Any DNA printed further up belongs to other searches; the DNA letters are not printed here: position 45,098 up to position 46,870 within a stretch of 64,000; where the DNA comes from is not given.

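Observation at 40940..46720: Five-gene operon for a polyprenyl-phosphate-linked pentose (arabinose-like or aminopentose) donor, with an unusual class-III aminotransferase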

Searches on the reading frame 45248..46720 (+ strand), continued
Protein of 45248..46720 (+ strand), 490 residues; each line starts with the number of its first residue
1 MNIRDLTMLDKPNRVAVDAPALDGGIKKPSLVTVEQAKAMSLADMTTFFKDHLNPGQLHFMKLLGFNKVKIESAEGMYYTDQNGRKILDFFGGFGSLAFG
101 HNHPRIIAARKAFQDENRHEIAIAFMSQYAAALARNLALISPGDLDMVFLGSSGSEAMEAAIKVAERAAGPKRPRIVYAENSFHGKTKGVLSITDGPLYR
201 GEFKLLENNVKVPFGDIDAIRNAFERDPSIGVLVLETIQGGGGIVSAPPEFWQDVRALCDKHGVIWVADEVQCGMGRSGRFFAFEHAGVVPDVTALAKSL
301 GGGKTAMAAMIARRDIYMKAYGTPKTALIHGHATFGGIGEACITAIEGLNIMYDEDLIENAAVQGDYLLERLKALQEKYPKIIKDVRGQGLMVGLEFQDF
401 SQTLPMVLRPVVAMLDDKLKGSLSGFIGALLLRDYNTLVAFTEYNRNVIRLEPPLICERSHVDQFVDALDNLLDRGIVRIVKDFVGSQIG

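Call 107: find_encoding_contigs(protein=P0300, flank=10000, max_places=1)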
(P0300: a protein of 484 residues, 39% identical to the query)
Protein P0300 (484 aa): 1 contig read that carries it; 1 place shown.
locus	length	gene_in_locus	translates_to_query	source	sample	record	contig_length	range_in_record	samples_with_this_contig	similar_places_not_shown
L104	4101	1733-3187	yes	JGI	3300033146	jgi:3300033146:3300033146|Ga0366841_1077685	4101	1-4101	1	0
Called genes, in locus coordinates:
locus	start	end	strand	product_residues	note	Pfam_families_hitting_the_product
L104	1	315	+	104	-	?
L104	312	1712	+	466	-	PF01073:3Beta_HSD, PF01370:Epimerase, PF04321:RmlD_sub_bind, PF05368:NmrA (weak), PF07993:NAD_binding_4, PF16363:GDP_Man_Dehyd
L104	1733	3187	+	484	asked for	PF00202:Aminotran_3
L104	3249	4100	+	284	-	?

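Call 109: search_protein_families(library=ncbifam, proteins=[L103:1626-2426:+, L103:2478-3842:+, L103:468-1598:+, L103:3857-5260:+, L104:312-1712:+, L100:7773-8828:+], max_evalue=0.00001)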
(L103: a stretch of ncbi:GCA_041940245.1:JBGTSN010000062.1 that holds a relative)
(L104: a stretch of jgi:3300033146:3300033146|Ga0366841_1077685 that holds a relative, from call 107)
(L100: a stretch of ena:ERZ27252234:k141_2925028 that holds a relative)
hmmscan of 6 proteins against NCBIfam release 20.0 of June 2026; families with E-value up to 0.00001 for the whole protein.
L103:1626-2426:+ (266 aa): 21 families
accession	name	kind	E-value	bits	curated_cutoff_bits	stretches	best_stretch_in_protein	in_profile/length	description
NF047588.1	GlcsyltransPgfSStrep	equivalog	1.1e-19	70.8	500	1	5-179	3-172/308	glycosyltransferase PgfS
TIGR03937.1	PgaC_IcaA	equivalog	2.2e-18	66.5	422.3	1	3-119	45-158/407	poly-beta-1,6-N-acetyl-D-glucosamine synthase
NF007986.1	PRK10714.1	equivalog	1.5e-16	60.3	529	1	5-209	8-202/316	undecaprenyl-phosphate 4-deoxy-4-formamido-L-arabinose transferase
NF058614.1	PPMAGASynPpgS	equivalog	9e-16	58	370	1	7-206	4-195/226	polyprenyl-phospho-N-acetylgalactosaminyl synthase PpgS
NF041875.1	EPS_EpsD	equivalog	2.8e-15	56.5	370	1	5-113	1-106/325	exopolysaccharide biosynthesis glycosyltransferase EpsD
NF041391.1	DPhHxTase_Halo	equivalog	5.2e-15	55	375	1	11-212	3-188/213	dolichyl-phosphate hexose transferase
TIGR04283.1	glyco_like_mftF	equivalog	3e-14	53.2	182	1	5-116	1-102/221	TIGR04283 family arsenosugar biosynthesis glycosyltransferase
NF010496.0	PRK13915.1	equivalog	7.5e-14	51.5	262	1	5-111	33-142/307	glucosyl-3-phosphoglycerate synthase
NF007482.0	PRK10073.1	equivalog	9.2e-14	51.2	423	1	3-110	6-109/334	glycosyltransferase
NF038302.1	EPS_HpsE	equivalog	9.2e-13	47.8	300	1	5-104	3-104/307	hormogonium polysaccharide biosynthesis glycosyltransferase HpsE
TIGR03111.1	glyc2_xrt_Gpos1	hypoth_equivalog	5.3e-12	45.3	363.95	1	3-165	49-205/439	TIGR03111 family XrtG-associated glycosyltransferase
NF047683.1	TeichurnBiosyTuaG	equivalog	2.8e-11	43.6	400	1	2-111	5-111/252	teichuronic acid biosynthesis protein TuaG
TIGR03965.1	mycofact_glyco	equivalog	9.6e-11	41.2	280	1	5-114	76-182/467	mycofactocin biosynthesis glycosyltransferase MftF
TIGR04182.1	glyco_TIGR04182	equivalog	1e-10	41.5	325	1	6-220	3-206/293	S-layer glycoprotein N-glycosyltransferase AglJ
NF045692.1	OglycostaseCruG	equivalog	4.3e-10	39.1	600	1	5-110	43-151/386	2'-O-glycosyltransferase CruG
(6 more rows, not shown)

L103:2478-3842:+ (454 aa): 5 families
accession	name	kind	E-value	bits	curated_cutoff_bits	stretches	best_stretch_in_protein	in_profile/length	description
NF053785.1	DcplphribOxDprE1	equivalog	1e-118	397.5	500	1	6-448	3-448/449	decaprenylphosphoryl-beta-D-ribose oxidase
TIGR01679.1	bact_FAD_ox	subfamily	7.5e-13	48.1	292.25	1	25-215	19-204/419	FAD-linked oxidoreductase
TIGR01678.1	FAD_lactone_ox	subfamily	8.8e-09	34.8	396.8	0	80-180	79-178/438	sugar 1,4-lactone oxidase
TIGR01677.1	pln_FAD_oxido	subfamily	1.1e-08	34.1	383.1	0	80-219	104-248/560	FAD-dependent oxidoreductase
TIGR00387.1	glcD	equivalog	4.7e-06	25.7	567.9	1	41-182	23-172/413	glycolate oxidase subunit GlcD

L103:468-1598:+ (376 aa): 0 families

L103:3857-5260:+ (467 aa): 69 families (the best 25 are shown)
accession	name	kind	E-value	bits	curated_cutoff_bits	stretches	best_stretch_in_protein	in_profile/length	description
NF053554.1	prodigi_MAP_PigE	equivalog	3.7e-89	300.1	850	1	8-381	367-734/837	prodigiosin MAP biosynthesis aminotransferase PigE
NF008570.0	PRK11522.1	equivalog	3.4e-85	286.4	612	1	7-375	31-401/464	putrescine aminotransferase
TIGR03372.1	putres_am_tran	equivalog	5.7e-73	246.3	658.65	1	8-375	20-389/442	putrescine aminotransferase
TIGR00707.1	argD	subfamily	3.2e-70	236.8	410.05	1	42-403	9-359/381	acetylornithine/succinylornithine family transaminase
NF005993.0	PRK08117.1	subfamily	1.7e-67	227.9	574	1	20-451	8-428/433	aspartate aminotransferase family protein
NF002874.0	PRK03244.1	equivalog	1.8e-64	218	457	1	41-385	24-352/399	acetylornithine transaminase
TIGR00508.1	bioA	equivalog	2e-63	214.5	405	1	47-377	18-365/419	adenosylmethionine--8-amino-7-oxononanoate transaminase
NF004426.0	PRK05769.1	equivalog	2.2e-63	214.6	552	1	46-378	40-383/441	acetyl ornithine aminotransferase family protein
NF002325.0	PRK01278.1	subfamily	4.2e-62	210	372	1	43-403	14-365/395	acetylornithine transaminase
NF004624.0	PRK05964.1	equivalog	5e-60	203.2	494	1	46-377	30-371/427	adenosylmethionine--8-amino-7-oxononanoate transaminase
NF049939.1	HyAminethphonNHLyPbfA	equivalog_domain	7.4e-58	196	525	1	48-447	49-436/442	(R)-1-hydroxy-2-aminoethylphosphonate ammonia-lyase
NF002797.0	PRK02936.1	equivalog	7.2e-57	192.9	496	1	44-402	13-355/385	acetylornithine transaminase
NF003468.0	PRK05093.1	subfamily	1.3e-56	192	522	1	42-447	23-396/405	acetylornithine/succinyldiaminopimelate transaminase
NF005102.0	PRK06541.1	equivalog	6.4e-56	189.8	574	1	47-451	39-454/460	aspartate aminotransferase family protein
NF042418.1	LysJ_Th_th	equivalog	1.4e-54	185.5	700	1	50-375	26-335/386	[LysW]-aminoadipate semialdehyde transaminase LysJ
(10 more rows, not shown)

L104:312-1712:+ (466 aa): 17 families
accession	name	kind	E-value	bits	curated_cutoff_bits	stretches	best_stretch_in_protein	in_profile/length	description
NF005539.0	PRK07201.1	equivalog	7.1e-36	124.1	549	1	1-268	1-270/657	SDR family oxidoreductase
TIGR01746.1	Thioester-redct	subfamily_domain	1.6e-24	86.9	213.35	1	38-172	58-199/371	thioester reductase domain-containing protein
NF042422.1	oxyalk_red_OleD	equivalog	1.1e-11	44.7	580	1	1-103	1-97/329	2-alkyl-3-oxoalkanoate reductase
TIGR03466.1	HpnA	hypoth_equivalog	1.5e-11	43.7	367.65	1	1-149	1-149/327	hopanoid-associated sugar epimerase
NF042423.1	oxyalk_red_Shew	equivalog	2.1e-10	40.2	580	1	3-155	11-160/331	2-alkyl-3-oxoalkanoate reductase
TIGR01777.1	yfcH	hypoth_equivalog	2.2e-09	37.3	207.35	1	3-77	1-67/292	TIGR01777 family oxidoreductase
TIGR01214.1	rmlD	equivalog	2.6e-08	33.3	224.05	1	2-174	1-156/285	dTDP-4-dehydrorhamnose reductase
TIGR02197.1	heptose_epim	equivalog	2.9e-08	33.2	274.6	1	3-154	1-151/316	ADP-glyceromanno-heptose 6-epimerase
TIGR01181.1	dTDP_gluc_dehyt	equivalog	1.6e-07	30.7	365.1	1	3-153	2-163/321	dTDP-glucose 4,6-dehydratase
NF038078.1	NRPS_MxcG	equivalog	6.4e-07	27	2300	1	39-150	1141-1254/1442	myxochelin non-ribosomal peptide synthetase MxcG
NF052578.1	StrlDmthSdmBMthl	equivalog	8.9e-07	29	600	1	1-149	1-148/328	sterol demethylase protein SdmB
NF041592.1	carboxyl_red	equivalog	1.9e-06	25.8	1300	1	34-169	826-973/1160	carboxylic acid reductase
TIGR04180.1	EDH_00030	hypoth_equivalog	4e-06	26.1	475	0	3-107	1-112/297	NAD-dependent 4,6-dehydratase LegB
NF008972.0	PRK12320.1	equivalog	4.5e-06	25.2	792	1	1-116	1-103/699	hypothetical protein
NF058621.1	DiazavRedAvaA7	equivalog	5.2e-06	26.3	400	1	1-60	1-60/304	3-diazoavenalumate denitrifying reductase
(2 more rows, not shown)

L100:7773-8828:+ (351 aa): 20 families
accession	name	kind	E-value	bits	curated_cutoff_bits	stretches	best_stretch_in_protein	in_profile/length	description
TIGR03466.1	HpnA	hypoth_equivalog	3.3e-31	108.4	367.65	1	8-174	3-174/327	hopanoid-associated sugar epimerase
TIGR04180.1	EDH_00030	hypoth_equivalog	3e-25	88.9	475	1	8-175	1-180/297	NAD-dependent 4,6-dehydratase LegB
NF042422.1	oxyalk_red_OleD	equivalog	4.9e-25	88.6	580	1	8-304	3-313/329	2-alkyl-3-oxoalkanoate reductase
NF052578.1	StrlDmthSdmBMthl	equivalog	5e-25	88.9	600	1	9-175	4-174/328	sterol demethylase protein SdmB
NF042423.1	oxyalk_red_Shew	equivalog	3.7e-22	78.8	580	1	4-175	7-179/331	2-alkyl-3-oxoalkanoate reductase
TIGR01179.1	galE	equivalog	2.5e-21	75.9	262.3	1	8-166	2-172/332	UDP-glucose 4-epimerase GalE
TIGR01181.1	dTDP_gluc_dehyt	equivalog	1.2e-19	70.6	365.1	1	8-325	2-317/321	dTDP-glucose 4,6-dehydratase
NF043036.1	ErythonDh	equivalog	1.4e-15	57.4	325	1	8-173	3-183/321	D-erythronate dehydrogenase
NF004520.0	PRK05865.1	equivalog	1e-13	50.1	1509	1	8-247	3-201/854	sugar epimerase family protein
TIGR01746.1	Thioester-redct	subfamily_domain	1.3e-13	51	213.35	1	66-177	86-202/371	thioester reductase domain-containing protein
NF041293.1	G6PDh_Azf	equivalog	4e-13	49.4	400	1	5-119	2-117/252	NAD-dependent glucose-6-phosphate dehydrogenase Azf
TIGR02197.1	heptose_epim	equivalog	3.2e-11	43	274.6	1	8-152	1-149/316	ADP-glyceromanno-heptose 6-epimerase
TIGR01214.1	rmlD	equivalog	3.3e-11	42.8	224.05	1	8-195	2-176/285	dTDP-4-dehydrorhamnose reductase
NF007956.0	PRK10675.1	subfamily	1.4e-10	40.8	394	1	8-151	3-159/338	UDP-glucose 4-epimerase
NF058621.1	DiazavRedAvaA7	equivalog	1.5e-10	41.3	400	1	8-222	3-223/304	3-diazoavenalumate denitrifying reductase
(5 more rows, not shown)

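Call 111: search_protein_families(library=pfam, proteins=[L102:4033-5532:+, L100:9592-9888:+, L104:3249-4100:+, L103:468-1598:+, L103:6515-7372:+, L102:1539-2600:+], max_evalue=0.1)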
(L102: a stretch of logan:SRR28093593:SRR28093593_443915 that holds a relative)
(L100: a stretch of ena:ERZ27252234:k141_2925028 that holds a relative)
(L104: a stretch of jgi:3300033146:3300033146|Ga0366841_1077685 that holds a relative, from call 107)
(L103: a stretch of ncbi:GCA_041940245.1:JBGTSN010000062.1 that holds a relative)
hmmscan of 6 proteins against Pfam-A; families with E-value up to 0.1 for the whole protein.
L102:4033-5532:+ (500 aa): 2 families
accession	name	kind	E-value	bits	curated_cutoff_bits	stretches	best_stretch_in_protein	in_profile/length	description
PF13231.12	PMT_2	-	2e-13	51.3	26.1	1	72-202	7-134/160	Dolichyl-phosphate-mannose-protein mannosyltransferase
PF02366.24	PMT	-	3e-08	34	22.7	1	84-237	80-236/245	Dolichyl-phosphate-mannose-protein mannosyltransferase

L100:9592-9888:+ (99 aa): 1 family
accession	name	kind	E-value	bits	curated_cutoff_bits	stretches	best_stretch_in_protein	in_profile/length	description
PF01040.23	UbiA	-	0.0015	18.3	34.2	1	25-85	6-63/250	UbiA prenyltransferase family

L104:3249-4100:+ (284 aa): 1 family
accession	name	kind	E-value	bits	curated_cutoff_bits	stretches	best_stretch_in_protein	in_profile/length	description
PF03176.21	MMPL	-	0.064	12.6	20.5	0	102-278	100-289/333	MMPL family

L103:468-1598:+ (376 aa): 1 family
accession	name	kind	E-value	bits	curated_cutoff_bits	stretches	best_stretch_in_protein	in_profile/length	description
PF02274.22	ADI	-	0.02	14.4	22.8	0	217-272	203-262/377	Arginine deiminase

L103:6515-7372:+ (286 aa): 0 families

L102:1539-2600:+ (353 aa): 3 families
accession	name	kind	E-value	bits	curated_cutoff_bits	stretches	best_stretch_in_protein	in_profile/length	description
PF04055.27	Radical_SAM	-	9e-17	62.2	29.5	1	32-161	3-142/166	Radical SAM superfamily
PF13353.11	Fer4_12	-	1.7e-07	32.1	22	1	33-144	12-128/137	4Fe-4S single cluster domain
PF13186.11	SPASM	-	0.0029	18.3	21.5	1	274-318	1-45/67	Iron-sulfur cluster-binding domain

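Call 113: find_encoding_contigs(protein=P0301, flank=10000, max_places=1)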
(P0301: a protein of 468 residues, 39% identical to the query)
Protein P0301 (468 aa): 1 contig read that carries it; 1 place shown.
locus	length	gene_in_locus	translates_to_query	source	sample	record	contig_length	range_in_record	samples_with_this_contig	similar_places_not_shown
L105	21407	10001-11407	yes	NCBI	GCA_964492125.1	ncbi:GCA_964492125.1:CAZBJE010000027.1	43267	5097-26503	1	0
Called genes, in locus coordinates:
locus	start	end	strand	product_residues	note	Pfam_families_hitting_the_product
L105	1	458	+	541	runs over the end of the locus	PF05159:Capsule_synth (weak)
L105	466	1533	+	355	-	-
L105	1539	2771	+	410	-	-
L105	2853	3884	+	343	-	PF01073:3Beta_HSD, PF01370:Epimerase, PF02719:Polysacc_synt_2, PF04321:RmlD_sub_bind (weak), PF13460:NAD_binding_10 (weak), PF16363:GDP_Man_Dehyd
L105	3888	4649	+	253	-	PF13489:Methyltransf_23, PF05175:MTS (weak), PF01209:Ubie_methyltran (weak), PF02353:CMAS (weak), PF13847:Methyltransf_31, PF08241:Methyltransf_11, PF08242:Methyltransf_12, PF13649:Methyltransf_25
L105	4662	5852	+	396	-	PF01041:DegT_DnrJ_EryC1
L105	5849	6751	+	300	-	PF00248:Aldo_ket_red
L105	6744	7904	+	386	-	PF13439:Glyco_transf_4, PF13579:Glyco_trans_4_4, PF20706:GT4-conflict, PF00534:Glycos_transf_1, PF13692:Glyco_trans_1_4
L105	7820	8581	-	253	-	PF03808:Glyco_tran_WecG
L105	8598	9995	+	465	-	PF01565:FAD_binding_4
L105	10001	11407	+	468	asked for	PF00202:Aminotran_3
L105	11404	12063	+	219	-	PF13489:Methyltransf_23, PF13847:Methyltransf_31, PF08241:Methyltransf_11, PF08242:Methyltransf_12, PF13649:Methyltransf_25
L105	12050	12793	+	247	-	PF00535:Glycos_transf_2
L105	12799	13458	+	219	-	PF13489:Methyltransf_23, PF08241:Methyltransf_11, PF08242:Methyltransf_12, PF13649:Methyltransf_25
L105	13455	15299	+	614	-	-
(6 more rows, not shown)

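Call 114: find_encoding_contigs(protein=P0302, flank=10000, max_places=1)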
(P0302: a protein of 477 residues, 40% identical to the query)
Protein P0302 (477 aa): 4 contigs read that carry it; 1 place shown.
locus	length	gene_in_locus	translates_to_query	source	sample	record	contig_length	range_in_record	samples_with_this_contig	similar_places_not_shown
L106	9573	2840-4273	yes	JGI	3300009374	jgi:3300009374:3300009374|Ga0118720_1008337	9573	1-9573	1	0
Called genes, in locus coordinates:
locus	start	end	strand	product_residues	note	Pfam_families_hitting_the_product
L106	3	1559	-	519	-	?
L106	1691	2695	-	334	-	PF04055:Radical_SAM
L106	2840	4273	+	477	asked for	PF00202:Aminotran_3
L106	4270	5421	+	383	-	PF01041:DegT_DnrJ_EryC1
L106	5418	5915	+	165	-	PF19480:DUF6016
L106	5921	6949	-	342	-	PF01073:3Beta_HSD, PF01370:Epimerase, PF04321:RmlD_sub_bind, PF05368:NmrA, PF16363:GDP_Man_Dehyd, PF13460:NAD_binding_10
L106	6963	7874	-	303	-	PF02779:Transket_pyr, PF02780:Transketolase_C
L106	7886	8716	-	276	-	-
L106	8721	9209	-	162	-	PF01467:CTP_transf_like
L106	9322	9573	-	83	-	?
